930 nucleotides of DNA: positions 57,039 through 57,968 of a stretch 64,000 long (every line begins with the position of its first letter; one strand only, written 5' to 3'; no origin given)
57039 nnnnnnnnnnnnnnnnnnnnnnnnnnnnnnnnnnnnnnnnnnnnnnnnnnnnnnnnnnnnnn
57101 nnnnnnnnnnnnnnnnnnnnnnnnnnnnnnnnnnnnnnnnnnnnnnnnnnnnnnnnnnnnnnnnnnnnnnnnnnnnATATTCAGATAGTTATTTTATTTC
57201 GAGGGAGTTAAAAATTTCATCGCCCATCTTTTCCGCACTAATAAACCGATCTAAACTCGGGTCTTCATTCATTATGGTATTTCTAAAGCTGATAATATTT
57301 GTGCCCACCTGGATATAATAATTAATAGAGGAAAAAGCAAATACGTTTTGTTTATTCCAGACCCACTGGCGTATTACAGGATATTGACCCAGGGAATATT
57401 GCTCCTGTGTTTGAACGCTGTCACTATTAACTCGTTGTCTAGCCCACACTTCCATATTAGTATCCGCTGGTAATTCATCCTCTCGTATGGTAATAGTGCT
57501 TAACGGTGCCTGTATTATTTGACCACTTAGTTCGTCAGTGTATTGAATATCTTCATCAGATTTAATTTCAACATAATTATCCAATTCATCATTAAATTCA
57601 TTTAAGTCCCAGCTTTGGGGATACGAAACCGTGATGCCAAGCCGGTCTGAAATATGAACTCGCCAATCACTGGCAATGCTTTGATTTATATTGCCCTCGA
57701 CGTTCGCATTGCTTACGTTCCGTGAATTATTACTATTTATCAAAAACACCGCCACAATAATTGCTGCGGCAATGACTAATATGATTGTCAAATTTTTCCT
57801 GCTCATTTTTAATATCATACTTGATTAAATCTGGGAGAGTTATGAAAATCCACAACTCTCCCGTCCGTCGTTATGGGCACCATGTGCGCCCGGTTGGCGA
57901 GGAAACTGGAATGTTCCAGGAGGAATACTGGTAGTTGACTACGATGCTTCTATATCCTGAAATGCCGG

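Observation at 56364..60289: AT-rich island resembling a lysis/attack cassette: lipoprotein M23 peptidase, two small 3-TM proteins, a lipoprotein and two secreted proteins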

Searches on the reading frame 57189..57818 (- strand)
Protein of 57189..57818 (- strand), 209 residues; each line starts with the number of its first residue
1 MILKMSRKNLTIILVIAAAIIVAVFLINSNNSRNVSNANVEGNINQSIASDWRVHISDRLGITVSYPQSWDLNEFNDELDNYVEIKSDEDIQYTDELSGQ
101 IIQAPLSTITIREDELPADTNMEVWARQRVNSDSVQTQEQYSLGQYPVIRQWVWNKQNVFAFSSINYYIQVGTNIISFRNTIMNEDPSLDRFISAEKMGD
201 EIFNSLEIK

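Call 5: search_protein_families(library=pfam, proteins=[window:57189-57818:-], max_evalue=0.1)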
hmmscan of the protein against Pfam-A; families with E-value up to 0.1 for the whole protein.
window:57189-57818:- (209 aa): 2 families
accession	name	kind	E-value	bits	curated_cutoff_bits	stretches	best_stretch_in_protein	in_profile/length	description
PF18933.6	PsbP_2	-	0.0013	19.2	27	1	13-124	1-110/184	PsbP-like protein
PF14741.12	GH114_assoc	-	0.035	14.7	22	1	71-175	5-109/126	N-terminal glycosyl-hydrolase-114-associated domain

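Call 7: search_protein_families(library=phrogs, proteins=[window:57189-57818:-], max_evalue=0.1)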
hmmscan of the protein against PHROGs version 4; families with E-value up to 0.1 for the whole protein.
window:57189-57818:- (209 aa): 0 families

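Call 8: search_protein_families(library=ncbifam, proteins=[window:57189-57818:-], max_evalue=0.1)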
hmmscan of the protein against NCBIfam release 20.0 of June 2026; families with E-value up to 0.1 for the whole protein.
window:57189-57818:- (209 aa): 1 family
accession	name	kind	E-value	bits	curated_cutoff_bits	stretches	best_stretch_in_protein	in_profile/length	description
TIGR00810.1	secG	equivalog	0.022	14.8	30.85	1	10-43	4-37/73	preprotein translocase subunit SecG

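Call 49: search_solved_structures(query=A3, max_evalue=1, show_alignments=1)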
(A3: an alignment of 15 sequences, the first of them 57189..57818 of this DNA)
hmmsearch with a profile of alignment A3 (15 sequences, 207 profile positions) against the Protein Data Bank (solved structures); distinct sequences matched with E-value up to 1: 1.
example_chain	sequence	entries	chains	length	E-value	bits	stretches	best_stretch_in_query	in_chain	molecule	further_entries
6mit_C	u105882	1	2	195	0.1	15.7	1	5-57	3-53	Lipopolysaccharide export system protein LptC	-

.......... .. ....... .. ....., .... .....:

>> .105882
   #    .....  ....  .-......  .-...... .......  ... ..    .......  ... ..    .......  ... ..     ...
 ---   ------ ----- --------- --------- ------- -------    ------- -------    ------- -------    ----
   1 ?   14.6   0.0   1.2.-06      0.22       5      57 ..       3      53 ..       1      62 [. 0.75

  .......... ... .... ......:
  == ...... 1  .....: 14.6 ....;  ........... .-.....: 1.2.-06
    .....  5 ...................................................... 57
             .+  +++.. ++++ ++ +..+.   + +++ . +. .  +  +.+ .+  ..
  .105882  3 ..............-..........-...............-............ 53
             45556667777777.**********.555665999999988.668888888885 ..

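Call 50: search_protein_families(library=pfam, alignment_id=A3, max_evalue=0.05)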
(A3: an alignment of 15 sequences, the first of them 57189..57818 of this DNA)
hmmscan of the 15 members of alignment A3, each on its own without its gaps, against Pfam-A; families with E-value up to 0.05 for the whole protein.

A. member 1, window:57189-57818:- (209 aa): 2 families
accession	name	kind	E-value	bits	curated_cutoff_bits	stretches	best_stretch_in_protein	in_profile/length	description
PF18933.6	PsbP_2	-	0.0013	19.2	27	1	13-124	1-110/184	PsbP-like protein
PF14741.12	GH114_assoc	-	0.035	14.7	22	0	71-175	5-109/126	N-terminal glycosyl-hydrolase-114-associated domain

B. families by the number of members that match (of 15 scanned): 9 families
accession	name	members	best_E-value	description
PF18933.6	PsbP_2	6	2.5e-13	PsbP-like protein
PF13572.11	DUF4134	1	0.0047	Domain of unknown function (DUF4134)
PF02298.23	Cu_bind_like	1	0.009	Plastocyanin-like domain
PF04201.20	TPD52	1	0.017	Tumour protein D52 family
PF15631.11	Imm-NTF2-2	1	0.027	NTF2 fold immunity protein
PF13624.11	SurA_N_3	1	0.03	SurA-like N-terminal domain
PF16067.10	DUF4809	1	0.032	Domain of unknown function (DUF4809)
PF14741.12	GH114_assoc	1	0.035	N-terminal glycosyl-hydrolase-114-associated domain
PF19991.5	HMA_2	1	0.039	Heavy metal associated domain 2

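Call 57: find_homologous_proteins(query=window:57189-57818:-, max_evalue=0.001)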
Query window:57189-57818:- (209 aa): 2 proteins with E <= 0.001 among 119 candidates.
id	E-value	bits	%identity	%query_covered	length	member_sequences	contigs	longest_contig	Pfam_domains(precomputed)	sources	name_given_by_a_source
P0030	3.2e-123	427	100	96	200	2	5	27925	-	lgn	-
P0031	4.7e-76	273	61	98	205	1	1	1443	-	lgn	-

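Call 71: predict_structure(alignment_id=A4)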
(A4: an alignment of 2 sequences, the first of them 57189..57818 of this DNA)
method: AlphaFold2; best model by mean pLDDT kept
length: 209 residues; sequences in the alignment: 2
mean_pLDDT: 73.1   pTM: 0.65
mean pLDDT of the five models: 73.1, 57.3, 53.9, 47.3, 46.4
residues with pLDDT >= 90: 36; 70-90: 104; 50-70: 31; < 50: 38
segments of 3 or more residues with pLDDT < 50: 1-6, 24-53
pLDDT, mean of each block of 10 residues (from residue 1): 45 61 47 33 32 61 84 77 88 75 87 89 87 82 91 70 87 91 77 86 86
secondary structure, 60 per line:
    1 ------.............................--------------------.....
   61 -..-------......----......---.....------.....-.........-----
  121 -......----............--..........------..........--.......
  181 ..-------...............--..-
elements in order: H7-35 H56-60 E71-76 E81-86 E90-94 E101-105 E107-115 H122-127 E135-143 E146-155 E162-171 E174-182 H190-204

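Call 85: search_protein_families(library=padloc, proteins=[window:57189-57818:-], max_evalue=0.01)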
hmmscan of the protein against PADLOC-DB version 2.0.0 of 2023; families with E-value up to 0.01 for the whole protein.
window:57189-57818:- (209 aa): 0 families
